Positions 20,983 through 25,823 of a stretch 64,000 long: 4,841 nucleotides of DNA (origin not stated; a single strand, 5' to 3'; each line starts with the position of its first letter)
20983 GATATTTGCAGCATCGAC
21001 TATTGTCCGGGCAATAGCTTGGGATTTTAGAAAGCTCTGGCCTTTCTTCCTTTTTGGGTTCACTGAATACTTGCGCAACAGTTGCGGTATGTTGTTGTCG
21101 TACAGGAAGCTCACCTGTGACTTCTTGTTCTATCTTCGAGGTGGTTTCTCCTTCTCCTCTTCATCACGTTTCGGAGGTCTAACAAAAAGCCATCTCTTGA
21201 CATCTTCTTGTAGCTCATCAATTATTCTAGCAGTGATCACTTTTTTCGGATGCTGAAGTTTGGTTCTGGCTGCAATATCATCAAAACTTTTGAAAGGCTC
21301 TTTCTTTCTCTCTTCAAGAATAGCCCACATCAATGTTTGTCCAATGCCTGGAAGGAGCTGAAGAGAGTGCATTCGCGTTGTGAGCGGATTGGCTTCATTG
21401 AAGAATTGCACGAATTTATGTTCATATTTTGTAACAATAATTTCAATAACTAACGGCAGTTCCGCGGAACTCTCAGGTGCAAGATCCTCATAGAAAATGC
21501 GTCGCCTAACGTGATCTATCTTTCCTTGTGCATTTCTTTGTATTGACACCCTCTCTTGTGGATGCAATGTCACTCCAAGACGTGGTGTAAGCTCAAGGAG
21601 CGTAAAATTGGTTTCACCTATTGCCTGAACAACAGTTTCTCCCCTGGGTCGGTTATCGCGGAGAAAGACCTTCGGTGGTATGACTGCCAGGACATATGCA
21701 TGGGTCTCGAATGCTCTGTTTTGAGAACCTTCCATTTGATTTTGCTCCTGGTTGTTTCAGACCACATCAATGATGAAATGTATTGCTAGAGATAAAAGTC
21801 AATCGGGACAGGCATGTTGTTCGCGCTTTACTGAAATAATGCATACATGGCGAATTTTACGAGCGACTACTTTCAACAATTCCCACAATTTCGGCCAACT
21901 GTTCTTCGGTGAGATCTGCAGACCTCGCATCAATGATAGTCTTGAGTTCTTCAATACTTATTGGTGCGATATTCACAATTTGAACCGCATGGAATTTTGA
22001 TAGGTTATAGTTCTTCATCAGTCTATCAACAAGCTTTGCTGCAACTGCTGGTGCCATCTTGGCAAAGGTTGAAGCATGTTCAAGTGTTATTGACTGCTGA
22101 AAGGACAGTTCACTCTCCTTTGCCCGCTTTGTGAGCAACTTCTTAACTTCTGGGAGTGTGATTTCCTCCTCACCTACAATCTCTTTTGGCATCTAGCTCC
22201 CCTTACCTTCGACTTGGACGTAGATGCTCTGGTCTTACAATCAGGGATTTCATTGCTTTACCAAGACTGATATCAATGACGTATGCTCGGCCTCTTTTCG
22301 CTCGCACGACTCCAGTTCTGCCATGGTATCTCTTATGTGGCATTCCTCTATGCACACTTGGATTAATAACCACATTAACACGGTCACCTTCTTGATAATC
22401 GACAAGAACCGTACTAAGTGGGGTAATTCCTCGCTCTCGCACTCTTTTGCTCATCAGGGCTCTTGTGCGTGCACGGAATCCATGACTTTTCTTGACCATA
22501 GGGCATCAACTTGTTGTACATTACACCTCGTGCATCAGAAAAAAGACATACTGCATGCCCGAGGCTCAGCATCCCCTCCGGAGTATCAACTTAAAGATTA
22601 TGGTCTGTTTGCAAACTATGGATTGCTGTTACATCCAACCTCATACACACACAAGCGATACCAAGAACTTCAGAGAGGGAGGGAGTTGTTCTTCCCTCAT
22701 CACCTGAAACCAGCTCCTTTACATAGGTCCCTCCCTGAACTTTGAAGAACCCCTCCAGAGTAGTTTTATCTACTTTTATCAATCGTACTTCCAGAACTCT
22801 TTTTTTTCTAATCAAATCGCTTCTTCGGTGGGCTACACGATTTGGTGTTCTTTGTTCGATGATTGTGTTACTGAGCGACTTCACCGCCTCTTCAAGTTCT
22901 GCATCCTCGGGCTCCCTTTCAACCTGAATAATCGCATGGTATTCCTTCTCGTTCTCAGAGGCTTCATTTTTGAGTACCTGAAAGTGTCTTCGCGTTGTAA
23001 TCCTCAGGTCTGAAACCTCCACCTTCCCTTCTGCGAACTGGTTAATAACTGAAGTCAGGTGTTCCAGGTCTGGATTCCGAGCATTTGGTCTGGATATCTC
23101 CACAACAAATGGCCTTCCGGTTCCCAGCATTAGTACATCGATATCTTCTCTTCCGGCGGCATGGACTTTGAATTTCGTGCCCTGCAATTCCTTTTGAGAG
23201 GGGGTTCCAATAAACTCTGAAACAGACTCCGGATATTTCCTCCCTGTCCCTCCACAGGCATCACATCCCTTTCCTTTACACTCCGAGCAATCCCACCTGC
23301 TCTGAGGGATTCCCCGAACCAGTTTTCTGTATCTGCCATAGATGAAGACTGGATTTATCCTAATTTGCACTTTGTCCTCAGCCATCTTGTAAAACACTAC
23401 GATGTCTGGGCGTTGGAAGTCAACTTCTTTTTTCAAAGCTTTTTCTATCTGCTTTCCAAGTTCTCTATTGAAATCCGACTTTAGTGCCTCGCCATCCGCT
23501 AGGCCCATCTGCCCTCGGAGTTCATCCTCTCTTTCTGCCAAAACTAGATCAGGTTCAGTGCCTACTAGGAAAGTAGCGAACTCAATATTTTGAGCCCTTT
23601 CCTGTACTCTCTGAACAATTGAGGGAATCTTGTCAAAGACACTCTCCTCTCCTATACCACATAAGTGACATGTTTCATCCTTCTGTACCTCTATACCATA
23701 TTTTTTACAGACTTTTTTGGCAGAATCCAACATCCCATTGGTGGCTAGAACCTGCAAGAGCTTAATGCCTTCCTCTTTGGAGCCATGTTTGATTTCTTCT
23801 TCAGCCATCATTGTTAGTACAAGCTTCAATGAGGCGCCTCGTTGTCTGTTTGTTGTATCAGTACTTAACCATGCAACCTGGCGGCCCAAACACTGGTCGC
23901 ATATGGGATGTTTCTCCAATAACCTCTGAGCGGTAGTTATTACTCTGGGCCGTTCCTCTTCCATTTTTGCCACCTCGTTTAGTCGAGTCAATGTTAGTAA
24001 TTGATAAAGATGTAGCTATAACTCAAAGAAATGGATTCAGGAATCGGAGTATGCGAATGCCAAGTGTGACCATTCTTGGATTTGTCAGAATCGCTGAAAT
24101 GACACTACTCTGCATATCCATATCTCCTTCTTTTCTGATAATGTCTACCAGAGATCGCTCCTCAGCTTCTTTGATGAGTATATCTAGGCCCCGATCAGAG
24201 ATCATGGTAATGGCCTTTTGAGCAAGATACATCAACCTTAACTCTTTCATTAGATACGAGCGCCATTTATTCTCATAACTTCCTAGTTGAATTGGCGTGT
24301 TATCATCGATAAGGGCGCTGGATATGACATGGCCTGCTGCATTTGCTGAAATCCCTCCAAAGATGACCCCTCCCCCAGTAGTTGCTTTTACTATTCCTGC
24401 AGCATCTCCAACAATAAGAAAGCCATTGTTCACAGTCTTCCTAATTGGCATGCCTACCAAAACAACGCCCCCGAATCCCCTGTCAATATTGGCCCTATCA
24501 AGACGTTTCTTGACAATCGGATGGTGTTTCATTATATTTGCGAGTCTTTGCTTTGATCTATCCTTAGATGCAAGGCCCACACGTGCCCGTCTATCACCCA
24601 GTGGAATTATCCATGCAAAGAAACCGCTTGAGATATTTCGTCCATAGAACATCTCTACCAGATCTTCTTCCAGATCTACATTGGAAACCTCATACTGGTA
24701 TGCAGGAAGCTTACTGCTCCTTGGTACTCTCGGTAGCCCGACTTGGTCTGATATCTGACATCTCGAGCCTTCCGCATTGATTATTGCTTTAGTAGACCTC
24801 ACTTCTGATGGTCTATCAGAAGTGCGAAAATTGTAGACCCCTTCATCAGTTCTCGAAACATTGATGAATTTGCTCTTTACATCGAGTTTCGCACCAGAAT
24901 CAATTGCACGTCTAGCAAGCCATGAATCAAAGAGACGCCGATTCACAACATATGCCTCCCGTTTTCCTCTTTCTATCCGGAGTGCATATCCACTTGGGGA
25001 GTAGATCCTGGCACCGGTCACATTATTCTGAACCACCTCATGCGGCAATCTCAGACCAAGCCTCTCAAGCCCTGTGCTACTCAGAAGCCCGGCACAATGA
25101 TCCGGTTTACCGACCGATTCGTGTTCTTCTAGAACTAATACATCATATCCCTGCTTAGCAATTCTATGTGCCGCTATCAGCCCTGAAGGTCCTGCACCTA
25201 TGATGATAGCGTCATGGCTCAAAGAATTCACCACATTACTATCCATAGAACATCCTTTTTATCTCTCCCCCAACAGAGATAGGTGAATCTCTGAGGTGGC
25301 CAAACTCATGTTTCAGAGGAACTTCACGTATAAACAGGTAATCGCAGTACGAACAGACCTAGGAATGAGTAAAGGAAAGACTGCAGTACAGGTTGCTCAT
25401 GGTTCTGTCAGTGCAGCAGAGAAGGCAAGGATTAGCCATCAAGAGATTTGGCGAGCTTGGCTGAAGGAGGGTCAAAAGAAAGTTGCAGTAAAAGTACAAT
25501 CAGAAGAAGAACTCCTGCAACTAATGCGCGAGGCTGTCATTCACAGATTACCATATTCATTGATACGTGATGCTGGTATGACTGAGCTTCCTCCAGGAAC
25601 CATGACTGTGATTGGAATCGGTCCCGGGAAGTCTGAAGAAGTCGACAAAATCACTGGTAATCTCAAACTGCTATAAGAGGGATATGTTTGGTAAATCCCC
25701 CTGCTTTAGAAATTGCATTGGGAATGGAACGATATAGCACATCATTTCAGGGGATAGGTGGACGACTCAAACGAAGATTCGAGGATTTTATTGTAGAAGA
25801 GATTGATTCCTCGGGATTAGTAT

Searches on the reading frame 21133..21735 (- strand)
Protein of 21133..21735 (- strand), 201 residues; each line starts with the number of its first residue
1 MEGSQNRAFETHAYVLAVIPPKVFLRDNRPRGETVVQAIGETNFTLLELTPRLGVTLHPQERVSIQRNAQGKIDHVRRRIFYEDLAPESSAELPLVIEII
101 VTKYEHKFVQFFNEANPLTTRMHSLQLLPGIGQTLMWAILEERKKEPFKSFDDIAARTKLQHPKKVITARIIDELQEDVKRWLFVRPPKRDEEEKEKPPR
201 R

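Call 46: search_protein_families(library=pfam, proteins=[window:21133-21735:-], max_evalue=0.001)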
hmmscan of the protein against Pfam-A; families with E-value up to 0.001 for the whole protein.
window:21133-21735:- (201 aa): 2 families
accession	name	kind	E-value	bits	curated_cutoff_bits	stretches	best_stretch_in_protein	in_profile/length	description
PF04919.18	DUF655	-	1.9e-54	184.8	22.2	1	10-185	2-180/181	Protein of unknown function (DUF655)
PF14579.12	HHH_6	-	2e-05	25.2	25.6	1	124-166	26-70/90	Helix-hairpin-helix motif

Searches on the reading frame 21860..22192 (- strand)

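Call 47: search_protein_families(library=pfam, proteins=[window:21860-22192:-], max_evalue=0.001)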
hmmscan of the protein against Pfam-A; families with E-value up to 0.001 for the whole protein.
window:21860-22192:- (111 aa): 2 families
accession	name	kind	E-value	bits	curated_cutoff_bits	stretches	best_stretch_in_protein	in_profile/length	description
PF03874.21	RNA_pol_Rpb4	-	1.9e-14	54.4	25.6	1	14-107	5-113/116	RNA polymerase Rpb4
PF24731.1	DUF7683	-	0.00068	20.3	27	0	4-47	13-59/73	Domain of unknown function (DUF7683)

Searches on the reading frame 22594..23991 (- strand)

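Call 47: search_protein_families(library=pfam, proteins=[window:22594-23991:-], max_evalue=0.001)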
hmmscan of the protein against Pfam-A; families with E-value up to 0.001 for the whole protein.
window:22594-23991:- (466 aa): 2 families
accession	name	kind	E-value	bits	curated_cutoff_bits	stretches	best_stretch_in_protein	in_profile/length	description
PF21238.2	Pus10_C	-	1.7e-66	224.5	27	1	216-457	1-231/232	Pus10, C-terminal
PF22023.1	Pus10_THUMP_arc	-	5.5e-24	84.5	28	1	126-200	2-76/78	Pus10 THUMP domain, archaeal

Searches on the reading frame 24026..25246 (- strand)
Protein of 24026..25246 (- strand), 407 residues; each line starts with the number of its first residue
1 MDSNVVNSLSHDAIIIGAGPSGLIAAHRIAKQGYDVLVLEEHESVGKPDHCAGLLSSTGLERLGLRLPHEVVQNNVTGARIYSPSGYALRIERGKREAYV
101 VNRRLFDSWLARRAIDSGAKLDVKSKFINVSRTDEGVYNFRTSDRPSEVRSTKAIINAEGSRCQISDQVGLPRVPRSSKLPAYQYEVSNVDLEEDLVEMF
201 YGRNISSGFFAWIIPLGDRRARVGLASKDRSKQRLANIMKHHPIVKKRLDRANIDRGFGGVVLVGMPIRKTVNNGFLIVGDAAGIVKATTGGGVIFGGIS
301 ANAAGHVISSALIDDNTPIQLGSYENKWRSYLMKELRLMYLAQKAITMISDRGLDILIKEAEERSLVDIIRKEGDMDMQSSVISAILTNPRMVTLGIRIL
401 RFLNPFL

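Call 47: search_protein_families(library=pfam, proteins=[window:24026-25246:-], max_evalue=0.001)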
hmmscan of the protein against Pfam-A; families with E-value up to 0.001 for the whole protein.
window:24026-25246:- (407 aa): 12 families
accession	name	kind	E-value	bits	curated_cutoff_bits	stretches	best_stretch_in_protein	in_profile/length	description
PF01494.25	FAD_binding_3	-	1.9e-12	47.5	22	1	12-294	3-304/349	FAD binding domain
PF01266.30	DAO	-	2e-12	47.8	27.9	1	12-58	1-49/353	FAD dependent oxidoreductase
PF13450.12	NAD_binding_8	-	5.8e-09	36.5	21.9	1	15-46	1-32/68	NAD(P)-binding Rossmann-like domain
PF03486.20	HI0933_like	-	1.4e-08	35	50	1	12-47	2-37/244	HI0933-like protein Rossmann domain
PF05834.18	Lycopene_cycl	-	3.4e-08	33.4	23.4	1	12-321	1-307/380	Lycopene cyclase protein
PF01946.23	Thi4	-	6.5e-07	29.3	26.2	1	5-48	12-56/235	Thi4 family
PF22578.2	GGR_cat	-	8.5e-07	29.2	27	1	182-234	5-57/88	Geranylgeranyl reductase catalytic domain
PF00890.30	FAD_binding_2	-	2.5e-06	27.4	20.4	1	12-47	1-36/414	FAD binding domain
PF04820.20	Trp_halogenase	-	1.2e-05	24.8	21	0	91-308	145-354/458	Tryptophan halogenase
PF12831.13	FAD_oxidored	-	0.00015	21.7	27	1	12-46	1-35/416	FAD dependent oxidoreductase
PF13738.12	Pyr_redox_3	-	0.00042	20.1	30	1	14-44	1-32/305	Pyridine nucleotide-disulphide oxidoreductase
PF07992.20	Pyr_redox_2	-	0.00057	19.8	26.1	1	12-42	2-31/291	Pyridine nucleotide-disulphide oxidoreductase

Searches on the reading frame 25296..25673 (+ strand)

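Call 47: search_protein_families(library=pfam, proteins=[window:25296-25673:+], max_evalue=0.001)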
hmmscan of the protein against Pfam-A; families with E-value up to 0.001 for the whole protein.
window:25296-25673:+ (126 aa): 1 family
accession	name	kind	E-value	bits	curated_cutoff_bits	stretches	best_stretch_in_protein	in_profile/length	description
PF01981.21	PTH2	-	4.7e-42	143.3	23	1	12-126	1-115/115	Peptidyl-tRNA hydrolase PTH2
